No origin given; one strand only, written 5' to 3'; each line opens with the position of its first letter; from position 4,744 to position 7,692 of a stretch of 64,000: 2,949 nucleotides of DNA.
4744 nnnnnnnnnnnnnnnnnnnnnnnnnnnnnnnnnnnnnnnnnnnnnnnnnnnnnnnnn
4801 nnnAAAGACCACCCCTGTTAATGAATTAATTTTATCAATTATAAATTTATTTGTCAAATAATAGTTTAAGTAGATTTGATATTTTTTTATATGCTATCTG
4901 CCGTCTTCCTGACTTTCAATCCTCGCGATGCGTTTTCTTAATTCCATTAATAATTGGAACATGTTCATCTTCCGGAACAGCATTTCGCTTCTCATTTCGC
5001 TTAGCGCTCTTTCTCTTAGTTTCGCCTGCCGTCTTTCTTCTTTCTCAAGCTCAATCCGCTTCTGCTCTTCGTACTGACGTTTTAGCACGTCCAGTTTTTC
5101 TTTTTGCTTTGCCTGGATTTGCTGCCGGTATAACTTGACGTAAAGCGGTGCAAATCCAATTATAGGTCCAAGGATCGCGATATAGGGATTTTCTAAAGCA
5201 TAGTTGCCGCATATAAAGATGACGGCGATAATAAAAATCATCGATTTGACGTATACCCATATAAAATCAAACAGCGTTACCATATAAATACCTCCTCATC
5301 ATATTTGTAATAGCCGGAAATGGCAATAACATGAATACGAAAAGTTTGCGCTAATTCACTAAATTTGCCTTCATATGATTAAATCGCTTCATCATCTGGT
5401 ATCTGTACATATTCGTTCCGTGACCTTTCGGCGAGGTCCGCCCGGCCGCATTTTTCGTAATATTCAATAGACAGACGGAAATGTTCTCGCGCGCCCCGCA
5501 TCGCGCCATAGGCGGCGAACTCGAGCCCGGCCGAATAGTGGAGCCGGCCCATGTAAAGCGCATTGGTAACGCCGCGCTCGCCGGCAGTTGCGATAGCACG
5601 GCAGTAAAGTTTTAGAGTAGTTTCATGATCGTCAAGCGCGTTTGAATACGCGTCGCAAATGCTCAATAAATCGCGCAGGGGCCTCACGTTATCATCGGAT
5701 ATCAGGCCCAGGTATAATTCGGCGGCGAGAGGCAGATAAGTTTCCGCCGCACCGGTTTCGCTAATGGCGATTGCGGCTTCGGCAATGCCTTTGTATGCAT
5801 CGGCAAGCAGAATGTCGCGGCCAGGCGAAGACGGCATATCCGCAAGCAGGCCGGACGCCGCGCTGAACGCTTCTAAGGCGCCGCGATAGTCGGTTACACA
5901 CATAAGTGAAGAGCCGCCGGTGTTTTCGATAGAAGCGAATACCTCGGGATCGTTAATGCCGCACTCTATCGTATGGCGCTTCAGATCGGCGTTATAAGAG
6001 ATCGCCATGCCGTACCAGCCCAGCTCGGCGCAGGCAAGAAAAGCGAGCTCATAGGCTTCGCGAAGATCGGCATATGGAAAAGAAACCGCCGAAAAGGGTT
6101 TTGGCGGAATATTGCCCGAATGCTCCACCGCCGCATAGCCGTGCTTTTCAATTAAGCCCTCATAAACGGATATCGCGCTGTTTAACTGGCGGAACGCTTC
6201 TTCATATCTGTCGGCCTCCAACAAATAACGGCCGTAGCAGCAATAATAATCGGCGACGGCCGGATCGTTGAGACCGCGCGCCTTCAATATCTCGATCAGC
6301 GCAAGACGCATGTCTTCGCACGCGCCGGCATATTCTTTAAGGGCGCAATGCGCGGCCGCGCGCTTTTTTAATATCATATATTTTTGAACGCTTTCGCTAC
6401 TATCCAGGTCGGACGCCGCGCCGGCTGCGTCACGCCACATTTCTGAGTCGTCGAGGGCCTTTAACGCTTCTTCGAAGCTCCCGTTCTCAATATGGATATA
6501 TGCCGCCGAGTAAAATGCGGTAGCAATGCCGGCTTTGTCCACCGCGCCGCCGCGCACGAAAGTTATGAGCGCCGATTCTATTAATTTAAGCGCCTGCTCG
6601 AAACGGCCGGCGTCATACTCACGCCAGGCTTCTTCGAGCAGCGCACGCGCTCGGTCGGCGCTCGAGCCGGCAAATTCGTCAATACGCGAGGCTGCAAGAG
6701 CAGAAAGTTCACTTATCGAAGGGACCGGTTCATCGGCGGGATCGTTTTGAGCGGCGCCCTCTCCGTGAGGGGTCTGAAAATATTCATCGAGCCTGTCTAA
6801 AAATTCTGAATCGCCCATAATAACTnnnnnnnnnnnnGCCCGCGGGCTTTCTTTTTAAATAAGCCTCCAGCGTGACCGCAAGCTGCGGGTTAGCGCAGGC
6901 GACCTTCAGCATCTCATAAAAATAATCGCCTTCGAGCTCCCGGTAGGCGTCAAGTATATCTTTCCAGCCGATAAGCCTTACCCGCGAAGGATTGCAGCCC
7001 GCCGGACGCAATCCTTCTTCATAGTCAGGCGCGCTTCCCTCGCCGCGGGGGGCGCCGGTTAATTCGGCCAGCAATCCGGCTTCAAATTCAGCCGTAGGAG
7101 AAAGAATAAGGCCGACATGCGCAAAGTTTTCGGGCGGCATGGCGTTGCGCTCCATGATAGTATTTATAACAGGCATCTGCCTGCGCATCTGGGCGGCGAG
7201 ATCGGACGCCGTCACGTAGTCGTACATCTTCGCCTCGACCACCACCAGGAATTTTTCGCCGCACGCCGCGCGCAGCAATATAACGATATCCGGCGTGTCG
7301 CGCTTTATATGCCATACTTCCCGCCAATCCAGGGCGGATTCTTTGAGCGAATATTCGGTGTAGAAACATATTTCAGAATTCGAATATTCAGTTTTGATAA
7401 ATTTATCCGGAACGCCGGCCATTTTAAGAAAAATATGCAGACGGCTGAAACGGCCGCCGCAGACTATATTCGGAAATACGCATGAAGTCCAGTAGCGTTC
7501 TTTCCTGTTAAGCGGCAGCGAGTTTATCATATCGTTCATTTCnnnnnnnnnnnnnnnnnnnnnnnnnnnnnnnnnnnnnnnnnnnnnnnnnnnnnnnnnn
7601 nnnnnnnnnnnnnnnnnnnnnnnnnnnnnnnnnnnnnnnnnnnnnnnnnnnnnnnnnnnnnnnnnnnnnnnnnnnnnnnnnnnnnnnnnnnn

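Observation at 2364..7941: An unrecognised ~95-aa domain present three times in two genes, once fused to a PD-(D/E)xK nuclease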

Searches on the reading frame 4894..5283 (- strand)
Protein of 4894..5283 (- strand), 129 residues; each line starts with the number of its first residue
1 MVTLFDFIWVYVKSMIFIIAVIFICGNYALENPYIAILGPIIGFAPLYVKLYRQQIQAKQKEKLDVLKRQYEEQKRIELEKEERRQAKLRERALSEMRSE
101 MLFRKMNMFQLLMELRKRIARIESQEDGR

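Call 3: search_protein_families(library=pfam, proteins=[window:4894-5283:-], max_evalue=1)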
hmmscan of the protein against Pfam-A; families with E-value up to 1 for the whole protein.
window:4894-5283:- (129 aa): 4 families
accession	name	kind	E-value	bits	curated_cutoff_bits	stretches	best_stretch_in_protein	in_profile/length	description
PF04246.17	RseC_MucC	-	0.0072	16.7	24.4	1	7-64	67-124/130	Positive regulator of sigma(E), RseC/MucC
PF18159.6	S_4TM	-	0.0099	15.7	26.9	1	14-77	175-239/291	SMODS-associating 4TM effector domain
PF01501.26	Glyco_transf_8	-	0.1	12.6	24.3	1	50-117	33-101/253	Glycosyl transferase family 8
PF04211.18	MtrC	-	0.16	11.4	25.5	1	18-40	173-195/268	Tetrahydromethanopterin S-methyltransferase, subunit C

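Call 4: search_protein_families(library=padloc, proteins=[window:4894-5283:-], max_evalue=1)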
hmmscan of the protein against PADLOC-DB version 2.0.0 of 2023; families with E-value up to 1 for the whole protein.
window:4894-5283:- (129 aa): 1 family
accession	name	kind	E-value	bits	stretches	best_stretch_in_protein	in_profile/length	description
PDLC00220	KwaA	-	0.00081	17.2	1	14-81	128-187/198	Unknown function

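Call 7: search_protein_families(library=ncbifam, proteins=[window:4894-5283:-], max_evalue=1)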
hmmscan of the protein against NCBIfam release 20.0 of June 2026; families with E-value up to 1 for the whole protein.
window:4894-5283:- (129 aa): 2 families
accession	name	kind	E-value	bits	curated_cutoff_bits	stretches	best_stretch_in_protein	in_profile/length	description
NF041622.1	KwaA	equivalog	0.0063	16.4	100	1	14-81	114-175/182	anti-phage protein KwaA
NF002494.0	PRK01821.1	equivalog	0.0073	16.2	124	1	3-59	3-58/133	hypothetical protein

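Call 8: search_protein_families(library=phrogs, proteins=[window:4894-5283:-], max_evalue=1)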
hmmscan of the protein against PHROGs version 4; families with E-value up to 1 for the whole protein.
window:4894-5283:- (129 aa): 4 families
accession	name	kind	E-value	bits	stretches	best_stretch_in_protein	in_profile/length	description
phrog_33635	-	DNA, RNA and nucleotide metabolism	0.025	14.4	1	41-97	237-293/446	endonuclease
phrog_7312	-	unknown function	0.11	13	1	15-39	120-144/189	-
phrog_689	-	lysis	0.22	12.8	1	107-128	6-27/91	holin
phrog_6926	-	unknown function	0.42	11.8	1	1-33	1-28/62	-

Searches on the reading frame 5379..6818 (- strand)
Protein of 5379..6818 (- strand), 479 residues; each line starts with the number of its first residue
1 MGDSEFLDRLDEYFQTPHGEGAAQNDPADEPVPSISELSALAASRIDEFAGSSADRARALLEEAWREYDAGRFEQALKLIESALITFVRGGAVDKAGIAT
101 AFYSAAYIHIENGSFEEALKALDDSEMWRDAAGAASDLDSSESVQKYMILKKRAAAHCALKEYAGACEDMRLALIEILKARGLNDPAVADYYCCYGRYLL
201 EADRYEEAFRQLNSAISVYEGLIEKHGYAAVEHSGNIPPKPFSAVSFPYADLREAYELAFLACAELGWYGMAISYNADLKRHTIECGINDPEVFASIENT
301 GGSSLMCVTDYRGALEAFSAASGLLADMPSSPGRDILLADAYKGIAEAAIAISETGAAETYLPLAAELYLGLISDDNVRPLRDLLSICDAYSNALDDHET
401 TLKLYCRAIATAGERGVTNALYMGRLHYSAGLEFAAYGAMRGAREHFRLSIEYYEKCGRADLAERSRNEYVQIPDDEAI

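Call 3: search_protein_families(library=pfam, proteins=[window:5379-6818:-], max_evalue=1)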
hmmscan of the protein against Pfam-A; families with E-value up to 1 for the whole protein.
window:5379-6818:- (479 aa): 14 families
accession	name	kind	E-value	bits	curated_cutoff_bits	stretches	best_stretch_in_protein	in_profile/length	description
PF13424.12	TPR_12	-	1.9e-08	34.8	30.1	2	151-220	7-76/77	Tetratricopeptide repeat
PF13432.12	TPR_16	-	0.00018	22.3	32.7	1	61-124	1-56/65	Tetratricopeptide repeat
PF07719.23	TPR_2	-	0.00018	21.8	27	0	189-219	1-31/34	Tetratricopeptide repeat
PF21836.2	DUF6895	-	0.0064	16.3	23.8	1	7-90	8-90/289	Domain of unknown function (DUF6895)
PF25295.1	TPR_IFT122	-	0.011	15.5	75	1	189-215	246-272/381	IFT122, TPR domain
PF13431.12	TPR_17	-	0.014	16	24.4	1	185-208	9-32/34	Tetratricopeptide repeat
PF17874.7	TPR_MalT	-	0.047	13.4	45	0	61-124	84-147/336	MalT-like TPR region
PF13525.12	YfiO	-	0.089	13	25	0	184-223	143-182/203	Outer membrane lipoprotein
PF13374.12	TPR_10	-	0.12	12.9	27.5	0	154-175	9-30/42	Tetratricopeptide repeat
PF08962.16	Rv2632c-like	-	0.17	12.3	25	1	16-45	29-56/82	Rv2632c-like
PF07219.19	HemY_N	-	0.22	12.1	31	1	49-83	51-85/107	HemY protein N-terminus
PF02255.21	PTS_IIA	-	0.34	11.5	27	0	56-84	12-40/94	PTS system, Lactose/Cellobiose specific IIA subunit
PF13428.12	TPR_14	-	0.79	11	23.5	0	58-84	2-28/44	Tetratricopeptide repeat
PF04733.20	Coatomer_E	-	0.89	9.4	21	0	104-127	107-130/290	Coatomer epsilon subunit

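Call 4: search_protein_families(library=padloc, proteins=[window:5379-6818:-], max_evalue=1)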
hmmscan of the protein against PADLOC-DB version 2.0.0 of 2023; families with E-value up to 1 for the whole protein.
window:5379-6818:- (479 aa): 0 families

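Call 7: search_protein_families(library=ncbifam, proteins=[window:5379-6818:-], max_evalue=1)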
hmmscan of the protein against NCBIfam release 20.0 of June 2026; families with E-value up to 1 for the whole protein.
window:5379-6818:- (479 aa): 5 families
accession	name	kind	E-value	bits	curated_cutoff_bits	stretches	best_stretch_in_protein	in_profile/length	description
TIGR00540.1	TPR_hemY_coli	hypoth_equivalog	0.0085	14.9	142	1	49-80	75-106/385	heme biosynthesis-associated TPR protein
NF052312.1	T9SS_PorW_SprE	equivalog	0.012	14.2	250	0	174-218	164-208/716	type IX secretion system periplasmic lipoprotein PorW/SprE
NF040586.1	FxSxx_TPR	equivalog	0.027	12.9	300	1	67-222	438-589/830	FxSxx-COOH system tetratricopeptide repeat protein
TIGR02521.1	type_IV_pilW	equivalog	0.078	12.5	154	0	186-217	96-127/234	type IV pilus biogenesis/stability protein PilW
NF038027.1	TssQ_fam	subfamily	0.6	10.7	65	0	54-83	3-32/100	TssQ family T6SS-associated lipoprotein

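Call 8: search_protein_families(library=phrogs, proteins=[window:5379-6818:-], max_evalue=1)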
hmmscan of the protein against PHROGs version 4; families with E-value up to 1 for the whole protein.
window:5379-6818:- (479 aa): 3 families
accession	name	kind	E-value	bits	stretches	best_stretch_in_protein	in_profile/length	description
phrog_5208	-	unknown function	0.013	15.6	1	313-456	115-250/372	-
phrog_23178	-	other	0.17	11.6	1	279-366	101-185/626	peptidase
phrog_31755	-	unknown function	0.19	12.8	0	307-335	21-49/73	-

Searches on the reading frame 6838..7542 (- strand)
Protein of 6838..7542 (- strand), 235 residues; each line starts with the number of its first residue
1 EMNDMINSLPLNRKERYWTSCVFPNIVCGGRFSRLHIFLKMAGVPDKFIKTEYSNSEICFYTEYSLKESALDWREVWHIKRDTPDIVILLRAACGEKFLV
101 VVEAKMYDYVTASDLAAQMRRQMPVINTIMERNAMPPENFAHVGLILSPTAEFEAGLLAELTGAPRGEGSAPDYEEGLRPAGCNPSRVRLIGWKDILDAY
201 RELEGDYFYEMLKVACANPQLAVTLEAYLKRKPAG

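Call 91: search_solved_structures(query=A4, max_evalue=10, show_alignments=1)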
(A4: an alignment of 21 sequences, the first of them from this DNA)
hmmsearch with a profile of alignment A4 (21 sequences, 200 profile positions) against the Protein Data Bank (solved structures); distinct sequences matched with E-value up to 10: 0.
